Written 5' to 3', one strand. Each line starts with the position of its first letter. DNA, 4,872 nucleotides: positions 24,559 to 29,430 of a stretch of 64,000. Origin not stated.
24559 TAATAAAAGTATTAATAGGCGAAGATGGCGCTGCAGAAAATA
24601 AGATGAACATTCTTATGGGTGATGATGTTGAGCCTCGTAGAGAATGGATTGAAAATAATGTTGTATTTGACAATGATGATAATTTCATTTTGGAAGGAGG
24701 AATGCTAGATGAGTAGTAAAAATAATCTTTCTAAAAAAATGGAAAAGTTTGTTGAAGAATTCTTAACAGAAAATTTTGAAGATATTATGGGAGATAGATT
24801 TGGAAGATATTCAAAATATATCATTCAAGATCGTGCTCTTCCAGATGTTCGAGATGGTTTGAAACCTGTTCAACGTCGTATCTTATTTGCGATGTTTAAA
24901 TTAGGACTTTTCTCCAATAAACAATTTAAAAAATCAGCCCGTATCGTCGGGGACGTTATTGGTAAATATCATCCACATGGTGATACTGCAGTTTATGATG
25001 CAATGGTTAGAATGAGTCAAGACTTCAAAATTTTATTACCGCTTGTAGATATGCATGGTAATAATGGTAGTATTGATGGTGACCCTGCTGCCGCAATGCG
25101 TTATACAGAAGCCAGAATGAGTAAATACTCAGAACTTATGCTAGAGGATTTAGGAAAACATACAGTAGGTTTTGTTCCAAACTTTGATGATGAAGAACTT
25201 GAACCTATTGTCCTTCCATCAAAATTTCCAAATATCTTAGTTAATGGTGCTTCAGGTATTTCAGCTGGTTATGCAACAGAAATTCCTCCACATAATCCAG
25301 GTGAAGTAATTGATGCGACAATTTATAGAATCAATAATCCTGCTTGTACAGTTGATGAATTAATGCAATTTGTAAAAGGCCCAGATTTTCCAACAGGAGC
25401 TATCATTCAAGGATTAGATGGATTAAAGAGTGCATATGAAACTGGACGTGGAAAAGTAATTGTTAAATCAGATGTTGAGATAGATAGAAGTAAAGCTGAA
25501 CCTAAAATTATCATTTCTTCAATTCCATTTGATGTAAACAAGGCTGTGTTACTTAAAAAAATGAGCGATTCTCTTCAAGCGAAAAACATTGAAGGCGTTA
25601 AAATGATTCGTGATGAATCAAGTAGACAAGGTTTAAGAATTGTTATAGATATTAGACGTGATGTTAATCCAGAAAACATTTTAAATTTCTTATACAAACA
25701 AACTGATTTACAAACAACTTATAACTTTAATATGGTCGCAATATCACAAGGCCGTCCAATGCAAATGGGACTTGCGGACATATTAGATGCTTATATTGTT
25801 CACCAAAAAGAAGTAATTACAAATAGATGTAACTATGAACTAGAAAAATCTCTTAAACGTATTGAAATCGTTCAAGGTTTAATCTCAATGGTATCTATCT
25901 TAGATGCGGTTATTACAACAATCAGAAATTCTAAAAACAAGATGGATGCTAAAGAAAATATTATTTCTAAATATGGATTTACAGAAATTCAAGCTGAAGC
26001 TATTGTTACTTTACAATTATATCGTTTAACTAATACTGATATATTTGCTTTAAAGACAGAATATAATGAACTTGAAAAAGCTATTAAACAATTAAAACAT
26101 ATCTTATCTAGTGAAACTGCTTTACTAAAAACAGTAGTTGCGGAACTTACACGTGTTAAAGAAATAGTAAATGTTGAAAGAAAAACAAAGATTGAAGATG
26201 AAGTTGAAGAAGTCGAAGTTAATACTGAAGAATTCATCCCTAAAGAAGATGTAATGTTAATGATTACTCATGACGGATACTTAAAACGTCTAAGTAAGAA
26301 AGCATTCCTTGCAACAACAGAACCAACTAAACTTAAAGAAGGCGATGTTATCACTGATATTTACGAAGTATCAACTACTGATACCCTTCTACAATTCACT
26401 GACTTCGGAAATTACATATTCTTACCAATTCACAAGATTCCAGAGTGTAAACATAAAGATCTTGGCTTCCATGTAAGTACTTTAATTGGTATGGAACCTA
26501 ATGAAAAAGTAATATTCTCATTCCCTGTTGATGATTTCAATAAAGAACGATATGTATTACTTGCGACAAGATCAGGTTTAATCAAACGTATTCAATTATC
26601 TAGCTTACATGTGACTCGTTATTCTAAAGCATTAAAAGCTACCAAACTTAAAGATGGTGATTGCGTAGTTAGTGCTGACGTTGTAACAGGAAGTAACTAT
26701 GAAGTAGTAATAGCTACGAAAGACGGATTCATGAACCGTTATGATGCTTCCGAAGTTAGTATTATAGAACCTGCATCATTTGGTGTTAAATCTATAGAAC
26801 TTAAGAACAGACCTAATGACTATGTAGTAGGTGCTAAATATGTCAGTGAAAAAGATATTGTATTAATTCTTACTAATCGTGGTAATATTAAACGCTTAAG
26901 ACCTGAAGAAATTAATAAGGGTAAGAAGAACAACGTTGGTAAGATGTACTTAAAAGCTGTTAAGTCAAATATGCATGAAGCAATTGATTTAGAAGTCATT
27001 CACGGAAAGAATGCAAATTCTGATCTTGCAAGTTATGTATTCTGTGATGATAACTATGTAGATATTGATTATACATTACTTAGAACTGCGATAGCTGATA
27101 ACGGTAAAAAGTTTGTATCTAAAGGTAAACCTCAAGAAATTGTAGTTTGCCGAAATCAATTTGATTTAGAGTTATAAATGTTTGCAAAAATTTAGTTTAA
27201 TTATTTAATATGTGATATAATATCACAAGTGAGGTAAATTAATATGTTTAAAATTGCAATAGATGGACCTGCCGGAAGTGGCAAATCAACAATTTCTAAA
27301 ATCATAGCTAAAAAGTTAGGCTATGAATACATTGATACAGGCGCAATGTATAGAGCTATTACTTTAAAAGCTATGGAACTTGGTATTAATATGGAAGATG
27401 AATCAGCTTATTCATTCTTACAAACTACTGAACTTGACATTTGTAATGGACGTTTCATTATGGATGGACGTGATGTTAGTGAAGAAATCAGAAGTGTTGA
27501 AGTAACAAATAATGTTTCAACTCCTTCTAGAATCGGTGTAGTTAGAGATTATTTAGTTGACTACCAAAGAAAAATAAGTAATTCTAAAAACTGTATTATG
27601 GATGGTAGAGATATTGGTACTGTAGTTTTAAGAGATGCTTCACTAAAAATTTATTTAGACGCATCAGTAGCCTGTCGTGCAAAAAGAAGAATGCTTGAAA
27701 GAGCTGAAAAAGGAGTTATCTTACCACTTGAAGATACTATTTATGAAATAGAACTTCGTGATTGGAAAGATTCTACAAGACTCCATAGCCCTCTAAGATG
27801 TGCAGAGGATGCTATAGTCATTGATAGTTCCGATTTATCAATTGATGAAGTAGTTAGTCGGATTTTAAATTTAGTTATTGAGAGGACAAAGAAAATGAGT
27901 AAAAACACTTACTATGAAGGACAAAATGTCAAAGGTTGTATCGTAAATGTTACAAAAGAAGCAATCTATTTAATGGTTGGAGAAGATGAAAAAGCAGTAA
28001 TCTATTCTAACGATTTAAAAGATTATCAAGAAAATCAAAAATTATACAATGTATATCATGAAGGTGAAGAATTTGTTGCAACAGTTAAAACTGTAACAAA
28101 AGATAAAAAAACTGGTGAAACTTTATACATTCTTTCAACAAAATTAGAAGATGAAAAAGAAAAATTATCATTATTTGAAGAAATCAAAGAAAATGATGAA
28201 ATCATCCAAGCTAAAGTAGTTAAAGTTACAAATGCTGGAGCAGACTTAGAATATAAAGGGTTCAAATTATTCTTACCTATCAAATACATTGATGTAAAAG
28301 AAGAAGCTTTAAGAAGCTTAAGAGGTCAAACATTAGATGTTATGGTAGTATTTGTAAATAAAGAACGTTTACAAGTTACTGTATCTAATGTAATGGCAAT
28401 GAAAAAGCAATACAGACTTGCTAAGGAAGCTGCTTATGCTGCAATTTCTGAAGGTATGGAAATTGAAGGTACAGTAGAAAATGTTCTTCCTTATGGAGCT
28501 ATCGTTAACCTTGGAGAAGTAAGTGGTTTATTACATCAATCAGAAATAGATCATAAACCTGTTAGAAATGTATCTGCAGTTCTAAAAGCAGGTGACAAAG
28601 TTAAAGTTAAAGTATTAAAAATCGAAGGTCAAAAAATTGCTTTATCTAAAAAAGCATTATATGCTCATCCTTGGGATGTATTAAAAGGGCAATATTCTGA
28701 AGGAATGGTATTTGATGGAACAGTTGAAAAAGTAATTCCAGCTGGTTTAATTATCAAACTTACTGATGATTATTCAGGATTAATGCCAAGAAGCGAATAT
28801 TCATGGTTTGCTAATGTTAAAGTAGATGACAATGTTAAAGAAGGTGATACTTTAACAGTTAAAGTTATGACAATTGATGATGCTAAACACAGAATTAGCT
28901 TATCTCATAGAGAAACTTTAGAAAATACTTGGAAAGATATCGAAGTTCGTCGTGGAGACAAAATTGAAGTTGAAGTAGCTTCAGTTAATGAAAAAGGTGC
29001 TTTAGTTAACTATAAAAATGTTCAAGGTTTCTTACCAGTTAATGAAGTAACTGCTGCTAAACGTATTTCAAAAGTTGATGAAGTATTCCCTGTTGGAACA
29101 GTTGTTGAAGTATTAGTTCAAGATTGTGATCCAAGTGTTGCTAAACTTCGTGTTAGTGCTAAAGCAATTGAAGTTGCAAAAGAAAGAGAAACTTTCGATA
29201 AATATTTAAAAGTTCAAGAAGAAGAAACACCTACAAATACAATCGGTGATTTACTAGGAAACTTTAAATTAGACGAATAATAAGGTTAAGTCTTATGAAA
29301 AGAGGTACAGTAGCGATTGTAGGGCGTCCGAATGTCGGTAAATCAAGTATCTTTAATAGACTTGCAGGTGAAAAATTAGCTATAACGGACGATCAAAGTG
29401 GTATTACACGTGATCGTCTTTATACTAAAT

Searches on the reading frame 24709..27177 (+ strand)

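Call 21: search_protein_families(library=ncbifam, proteins=[window:24709-27177:+], max_evalue=1e-10)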
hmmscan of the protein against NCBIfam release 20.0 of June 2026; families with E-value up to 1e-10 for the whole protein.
window:24709-27177:+ (822 aa): 10 families
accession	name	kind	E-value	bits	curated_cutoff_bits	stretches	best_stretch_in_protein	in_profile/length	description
TIGR01061.1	parC_Gpos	equivalog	2.9e-283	941.8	813.25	1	21-755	4-736/737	DNA topoisomerase IV subunit A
NF004044.1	PRK05561.1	subfamily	4.3e-244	812.5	654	1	23-755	2-735/738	DNA topoisomerase (ATP-hydrolyzing)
NF004043.1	PRK05560.1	equivalog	2.1e-239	796.6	902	1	22-754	6-739/798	DNA gyrase subunit A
TIGR01063.1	gyrA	equivalog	6.4e-238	791.7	877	1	22-753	5-738/800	DNA topoisomerase (ATP-hydrolyzing) subunit A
NF010586.0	PRK13979.1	equivalog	4.1e-205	683.6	1475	1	22-661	17-667/957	DNA topoisomerase IV subunit A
NF038098.1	GyrA_w_intein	exception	4.8e-158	528.2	1850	2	133-737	538-1150/1232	intein-containing DNA gyrase subunit A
TIGR01062.1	parC_Gneg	equivalog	3.4e-155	518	628.9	1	23-745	6-722/735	DNA topoisomerase IV subunit A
NF007209.0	PRK09631.1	equivalog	3.4e-66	224.2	644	1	22-605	3-543/635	DNA topoisomerase IV subunit A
NF009397.0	PRK12758.1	equivalog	5.4e-60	203.3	780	1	15-496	15-477/870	DNA gyrase/topoisomerase IV subunit A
NF007208.0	PRK09630.1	equivalog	5.8e-44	150.8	598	1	22-448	3-411/479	DNA topoisomerase IV subunit A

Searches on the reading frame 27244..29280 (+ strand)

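Call 21: search_protein_families(library=ncbifam, proteins=[window:27244-29280:+], max_evalue=1e-10)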
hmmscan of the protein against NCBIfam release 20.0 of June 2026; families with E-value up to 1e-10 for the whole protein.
window:27244-29280:+ (678 aa): 27 families (the best 25 are shown)
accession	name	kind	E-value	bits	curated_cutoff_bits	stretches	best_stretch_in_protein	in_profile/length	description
NF000907.0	PRK00087.1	equivalog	3.1e-73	247.1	624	2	215-507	292-584/671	bifunctional 4-hydroxy-3-methylbut-2-enyl diphosphate reductase/30S ribosomal protein S1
NF004952.0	PRK06299.1-2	equivalog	2.2e-72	244.2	524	1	217-654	39-475/580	30S ribosomal protein S1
NF005208.0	PRK06676.1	equivalog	2.9e-71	240.5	368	2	218-513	11-305/391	30S ribosomal protein S1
TIGR00717.1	rpsA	equivalog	8.1e-65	219.3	577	2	216-526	9-312/516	30S ribosomal protein S1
TIGR00017.1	cmk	equivalog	1.5e-64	217.7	135.55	1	2-209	3-215/217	(d)CMP kinase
NF010004.0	PRK13477.1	equivalog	5.3e-62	209.9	524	1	4-219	288-511/514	bifunctional pantoate--beta-alanine ligase/(d)CMP kinase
NF004954.0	PRK06299.1-4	equivalog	9.7e-52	175.9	727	1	218-587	13-380/560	30S ribosomal protein S1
NF007071.0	PRK09518.1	equivalog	5.2e-50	170.7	953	1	1-291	4-267/706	bifunctional cytidylate kinase/GTPase Der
NF008816.0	PRK11860.1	equivalog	5.8e-50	170.1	943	1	4-216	446-659/662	bifunctional 3-phosphoshikimate 1-carboxyvinyltransferase/cytidylate kinase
NF004956.0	PRK06299.1-6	equivalog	1.1e-49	169.5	711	2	224-527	29-326/554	30S ribosomal protein S1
NF010379.0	PRK13806.1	equivalog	9e-48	163.1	648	1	214-669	23-478/491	30S ribosomal protein S1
NF004953.0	PRK06299.1-3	equivalog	4.7e-47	160.6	720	1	217-655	37-470/580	30S ribosomal protein S1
NF004955.0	PRK06299.1-5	equivalog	6.1e-45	153.5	878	1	217-565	19-363/566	30S ribosomal protein S1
NF005911.0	PRK07899.1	equivalog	5.1e-44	150.8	691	1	222-562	32-369/486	30S ribosomal protein S1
NF004951.0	PRK06299.1-1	equivalog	3.5e-39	134.6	918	1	222-568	17-359/556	30S ribosomal protein S1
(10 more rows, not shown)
